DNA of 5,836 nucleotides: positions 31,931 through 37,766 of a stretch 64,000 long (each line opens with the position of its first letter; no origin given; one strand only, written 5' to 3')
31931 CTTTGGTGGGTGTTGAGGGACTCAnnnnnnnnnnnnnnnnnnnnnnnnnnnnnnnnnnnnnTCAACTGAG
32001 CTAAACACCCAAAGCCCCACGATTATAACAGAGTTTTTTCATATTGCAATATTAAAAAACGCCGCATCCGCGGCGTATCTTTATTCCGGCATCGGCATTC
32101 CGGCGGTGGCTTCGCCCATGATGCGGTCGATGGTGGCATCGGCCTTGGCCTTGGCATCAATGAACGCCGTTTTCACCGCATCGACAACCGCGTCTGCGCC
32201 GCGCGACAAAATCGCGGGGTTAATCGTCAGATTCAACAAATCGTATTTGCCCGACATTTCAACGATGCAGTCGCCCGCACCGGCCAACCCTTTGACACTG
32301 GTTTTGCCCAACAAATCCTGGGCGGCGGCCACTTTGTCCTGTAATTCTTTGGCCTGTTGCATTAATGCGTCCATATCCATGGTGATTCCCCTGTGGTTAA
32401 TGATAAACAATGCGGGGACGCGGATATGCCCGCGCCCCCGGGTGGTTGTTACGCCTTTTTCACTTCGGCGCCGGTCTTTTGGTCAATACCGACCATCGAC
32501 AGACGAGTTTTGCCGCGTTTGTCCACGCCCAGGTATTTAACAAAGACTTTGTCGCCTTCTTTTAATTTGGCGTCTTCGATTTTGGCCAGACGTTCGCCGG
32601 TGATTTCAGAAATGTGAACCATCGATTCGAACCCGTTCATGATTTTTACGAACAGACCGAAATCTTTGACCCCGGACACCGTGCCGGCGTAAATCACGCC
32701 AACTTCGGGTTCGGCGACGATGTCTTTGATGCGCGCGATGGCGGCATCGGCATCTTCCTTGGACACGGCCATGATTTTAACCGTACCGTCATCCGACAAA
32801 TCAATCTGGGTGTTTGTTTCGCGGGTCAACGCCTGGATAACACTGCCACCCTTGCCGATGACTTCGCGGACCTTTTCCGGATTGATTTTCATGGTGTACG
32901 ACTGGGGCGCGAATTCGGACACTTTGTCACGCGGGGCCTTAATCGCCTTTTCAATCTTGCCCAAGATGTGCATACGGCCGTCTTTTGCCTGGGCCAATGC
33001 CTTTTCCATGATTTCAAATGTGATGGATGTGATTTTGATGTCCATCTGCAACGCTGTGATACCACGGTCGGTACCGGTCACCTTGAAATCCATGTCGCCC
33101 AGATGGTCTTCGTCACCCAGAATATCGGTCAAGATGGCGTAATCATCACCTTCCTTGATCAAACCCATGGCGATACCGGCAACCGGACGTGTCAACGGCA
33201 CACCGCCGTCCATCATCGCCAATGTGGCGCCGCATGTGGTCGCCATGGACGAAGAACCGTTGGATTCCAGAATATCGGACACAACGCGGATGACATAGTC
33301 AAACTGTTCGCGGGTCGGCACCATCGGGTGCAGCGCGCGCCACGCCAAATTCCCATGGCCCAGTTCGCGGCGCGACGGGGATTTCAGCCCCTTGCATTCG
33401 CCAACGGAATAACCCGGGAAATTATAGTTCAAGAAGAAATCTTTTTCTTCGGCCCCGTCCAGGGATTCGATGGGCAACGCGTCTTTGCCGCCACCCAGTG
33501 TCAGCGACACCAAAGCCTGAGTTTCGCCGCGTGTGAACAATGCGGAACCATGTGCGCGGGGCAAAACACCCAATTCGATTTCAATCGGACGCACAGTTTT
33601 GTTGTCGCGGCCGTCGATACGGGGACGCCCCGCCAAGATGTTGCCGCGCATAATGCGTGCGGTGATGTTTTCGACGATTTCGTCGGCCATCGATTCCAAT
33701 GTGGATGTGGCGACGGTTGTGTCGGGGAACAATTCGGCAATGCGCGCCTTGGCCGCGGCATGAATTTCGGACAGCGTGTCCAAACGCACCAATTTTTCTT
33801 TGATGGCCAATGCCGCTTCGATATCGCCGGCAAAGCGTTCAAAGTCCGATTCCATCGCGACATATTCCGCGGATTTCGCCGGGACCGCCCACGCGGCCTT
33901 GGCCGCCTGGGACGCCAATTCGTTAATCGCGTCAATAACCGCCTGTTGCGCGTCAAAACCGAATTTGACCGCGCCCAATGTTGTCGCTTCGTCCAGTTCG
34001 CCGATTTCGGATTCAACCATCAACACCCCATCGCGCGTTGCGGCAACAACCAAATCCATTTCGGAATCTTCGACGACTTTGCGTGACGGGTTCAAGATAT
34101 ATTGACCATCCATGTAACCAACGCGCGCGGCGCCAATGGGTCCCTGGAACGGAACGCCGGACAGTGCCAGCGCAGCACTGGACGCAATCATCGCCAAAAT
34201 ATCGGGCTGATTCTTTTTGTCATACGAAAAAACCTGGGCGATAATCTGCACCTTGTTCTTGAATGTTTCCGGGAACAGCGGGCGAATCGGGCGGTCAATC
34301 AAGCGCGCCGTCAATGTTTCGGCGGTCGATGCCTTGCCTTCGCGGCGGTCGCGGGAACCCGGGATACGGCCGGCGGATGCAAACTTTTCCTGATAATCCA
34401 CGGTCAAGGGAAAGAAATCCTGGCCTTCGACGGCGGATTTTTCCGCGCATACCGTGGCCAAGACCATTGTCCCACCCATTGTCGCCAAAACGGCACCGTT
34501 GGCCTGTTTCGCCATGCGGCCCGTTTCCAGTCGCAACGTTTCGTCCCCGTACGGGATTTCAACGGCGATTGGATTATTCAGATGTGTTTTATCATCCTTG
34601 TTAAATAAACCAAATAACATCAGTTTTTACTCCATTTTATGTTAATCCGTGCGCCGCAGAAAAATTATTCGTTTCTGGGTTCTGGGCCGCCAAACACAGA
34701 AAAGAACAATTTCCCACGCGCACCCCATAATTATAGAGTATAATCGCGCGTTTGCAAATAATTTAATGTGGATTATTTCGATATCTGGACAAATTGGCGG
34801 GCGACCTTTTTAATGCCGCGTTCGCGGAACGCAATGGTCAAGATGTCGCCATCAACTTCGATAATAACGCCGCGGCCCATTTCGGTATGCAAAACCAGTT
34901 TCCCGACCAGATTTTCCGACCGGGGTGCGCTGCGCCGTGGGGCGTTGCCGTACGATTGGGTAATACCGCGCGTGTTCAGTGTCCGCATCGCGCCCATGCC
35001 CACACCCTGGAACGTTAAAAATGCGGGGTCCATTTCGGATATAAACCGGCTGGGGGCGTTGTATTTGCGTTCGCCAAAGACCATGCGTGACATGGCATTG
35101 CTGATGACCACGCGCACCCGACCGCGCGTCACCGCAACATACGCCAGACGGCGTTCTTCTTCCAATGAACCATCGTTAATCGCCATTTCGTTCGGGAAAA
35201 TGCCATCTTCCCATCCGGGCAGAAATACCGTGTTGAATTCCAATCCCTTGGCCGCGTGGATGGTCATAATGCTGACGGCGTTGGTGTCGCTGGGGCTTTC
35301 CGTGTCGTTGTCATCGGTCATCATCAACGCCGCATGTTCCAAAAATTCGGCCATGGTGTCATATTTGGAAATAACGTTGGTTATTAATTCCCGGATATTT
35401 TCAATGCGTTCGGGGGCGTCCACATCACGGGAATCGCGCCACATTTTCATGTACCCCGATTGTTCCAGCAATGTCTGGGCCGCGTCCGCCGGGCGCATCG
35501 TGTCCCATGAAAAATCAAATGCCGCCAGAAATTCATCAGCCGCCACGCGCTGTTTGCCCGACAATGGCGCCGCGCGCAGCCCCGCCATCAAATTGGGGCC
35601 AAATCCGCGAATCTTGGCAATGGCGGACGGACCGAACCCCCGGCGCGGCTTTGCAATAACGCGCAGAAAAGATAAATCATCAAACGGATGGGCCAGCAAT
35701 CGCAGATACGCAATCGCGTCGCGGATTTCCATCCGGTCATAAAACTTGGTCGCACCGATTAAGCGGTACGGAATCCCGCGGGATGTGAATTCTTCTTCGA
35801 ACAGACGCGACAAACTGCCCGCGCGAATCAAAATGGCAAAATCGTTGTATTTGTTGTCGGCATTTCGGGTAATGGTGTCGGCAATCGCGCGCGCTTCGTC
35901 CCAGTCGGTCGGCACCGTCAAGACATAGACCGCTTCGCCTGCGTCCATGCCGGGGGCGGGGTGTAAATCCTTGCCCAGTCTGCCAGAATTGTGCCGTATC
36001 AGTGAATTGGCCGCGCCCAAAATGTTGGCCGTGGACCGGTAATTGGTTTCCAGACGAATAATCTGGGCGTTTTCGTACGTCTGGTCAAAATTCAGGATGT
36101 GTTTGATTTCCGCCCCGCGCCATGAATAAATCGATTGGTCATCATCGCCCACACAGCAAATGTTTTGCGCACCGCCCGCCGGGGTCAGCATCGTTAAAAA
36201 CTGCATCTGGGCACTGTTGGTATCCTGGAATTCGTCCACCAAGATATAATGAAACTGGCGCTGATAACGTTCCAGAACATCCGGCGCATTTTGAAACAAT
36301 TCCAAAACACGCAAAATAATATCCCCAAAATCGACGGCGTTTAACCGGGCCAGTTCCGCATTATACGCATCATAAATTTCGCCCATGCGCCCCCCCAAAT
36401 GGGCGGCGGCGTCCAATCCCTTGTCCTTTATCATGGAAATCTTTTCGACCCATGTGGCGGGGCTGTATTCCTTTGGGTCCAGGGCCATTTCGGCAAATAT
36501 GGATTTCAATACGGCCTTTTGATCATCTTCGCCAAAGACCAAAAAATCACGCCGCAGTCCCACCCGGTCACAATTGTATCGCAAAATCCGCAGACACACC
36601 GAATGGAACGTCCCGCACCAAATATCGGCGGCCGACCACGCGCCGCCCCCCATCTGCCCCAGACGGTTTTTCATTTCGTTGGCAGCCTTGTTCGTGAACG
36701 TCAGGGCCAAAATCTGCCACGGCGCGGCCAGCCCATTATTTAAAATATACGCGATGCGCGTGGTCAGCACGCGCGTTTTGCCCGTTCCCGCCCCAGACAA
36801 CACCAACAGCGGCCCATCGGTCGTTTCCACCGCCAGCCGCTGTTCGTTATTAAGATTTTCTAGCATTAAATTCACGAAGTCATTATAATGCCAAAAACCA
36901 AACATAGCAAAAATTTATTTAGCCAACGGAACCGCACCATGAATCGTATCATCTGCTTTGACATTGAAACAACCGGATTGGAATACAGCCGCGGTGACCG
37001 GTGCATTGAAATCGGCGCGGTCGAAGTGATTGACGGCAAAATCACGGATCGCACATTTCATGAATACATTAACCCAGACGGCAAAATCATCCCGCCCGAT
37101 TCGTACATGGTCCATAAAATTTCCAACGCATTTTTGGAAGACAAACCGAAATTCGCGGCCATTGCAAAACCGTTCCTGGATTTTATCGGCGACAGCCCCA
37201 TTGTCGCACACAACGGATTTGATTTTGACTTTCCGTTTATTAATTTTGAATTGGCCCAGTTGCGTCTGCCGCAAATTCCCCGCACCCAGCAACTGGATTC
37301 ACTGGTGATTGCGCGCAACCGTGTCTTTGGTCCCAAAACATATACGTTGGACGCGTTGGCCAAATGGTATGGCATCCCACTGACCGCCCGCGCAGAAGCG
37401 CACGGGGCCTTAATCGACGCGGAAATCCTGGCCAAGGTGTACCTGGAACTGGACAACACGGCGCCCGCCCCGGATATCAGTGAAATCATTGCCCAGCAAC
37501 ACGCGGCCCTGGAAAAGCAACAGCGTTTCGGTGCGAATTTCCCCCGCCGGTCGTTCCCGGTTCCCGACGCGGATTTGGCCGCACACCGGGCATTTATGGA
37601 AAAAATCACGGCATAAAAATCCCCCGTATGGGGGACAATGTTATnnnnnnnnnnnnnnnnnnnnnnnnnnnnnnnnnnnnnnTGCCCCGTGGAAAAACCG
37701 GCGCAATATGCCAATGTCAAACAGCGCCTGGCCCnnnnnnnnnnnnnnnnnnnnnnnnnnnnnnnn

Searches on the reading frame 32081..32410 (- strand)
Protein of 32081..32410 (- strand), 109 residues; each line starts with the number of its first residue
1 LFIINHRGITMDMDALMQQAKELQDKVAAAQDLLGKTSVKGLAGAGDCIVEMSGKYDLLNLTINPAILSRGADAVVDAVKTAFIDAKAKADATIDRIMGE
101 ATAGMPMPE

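Call 8: search_protein_families(library=pfam, proteins=[window:32081-32410:-], max_evalue=0.00001)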
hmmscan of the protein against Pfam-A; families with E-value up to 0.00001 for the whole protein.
window:32081-32410:- (109 aa): 1 family
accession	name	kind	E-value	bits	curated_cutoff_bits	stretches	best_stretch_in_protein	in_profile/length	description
PF02575.21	YbaB_DNA_bd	-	2.9e-16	59.9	25.5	1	17-105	1-90/91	YbaB/EbfC DNA-binding family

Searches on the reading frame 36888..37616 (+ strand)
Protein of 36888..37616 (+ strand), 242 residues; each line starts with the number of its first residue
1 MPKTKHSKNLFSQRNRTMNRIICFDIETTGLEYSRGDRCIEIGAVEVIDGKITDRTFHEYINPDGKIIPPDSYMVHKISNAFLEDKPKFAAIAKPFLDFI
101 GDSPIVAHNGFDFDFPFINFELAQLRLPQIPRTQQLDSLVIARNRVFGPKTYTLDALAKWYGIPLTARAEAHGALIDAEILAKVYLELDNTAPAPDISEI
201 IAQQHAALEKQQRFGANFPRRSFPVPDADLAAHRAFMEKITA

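Call 8: search_protein_families(library=pfam, proteins=[window:36888-37616:+], max_evalue=0.00001)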
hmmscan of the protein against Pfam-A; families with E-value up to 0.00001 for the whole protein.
window:36888-37616:+ (242 aa): 2 families
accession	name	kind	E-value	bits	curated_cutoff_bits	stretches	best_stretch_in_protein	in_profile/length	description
PF00929.31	RNase_T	-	6.2e-28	98.8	24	1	22-185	1-164/164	Exonuclease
PF13482.12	RNase_H_2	-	2.9e-10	40.8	22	1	22-165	1-117/165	RNase_H superfamily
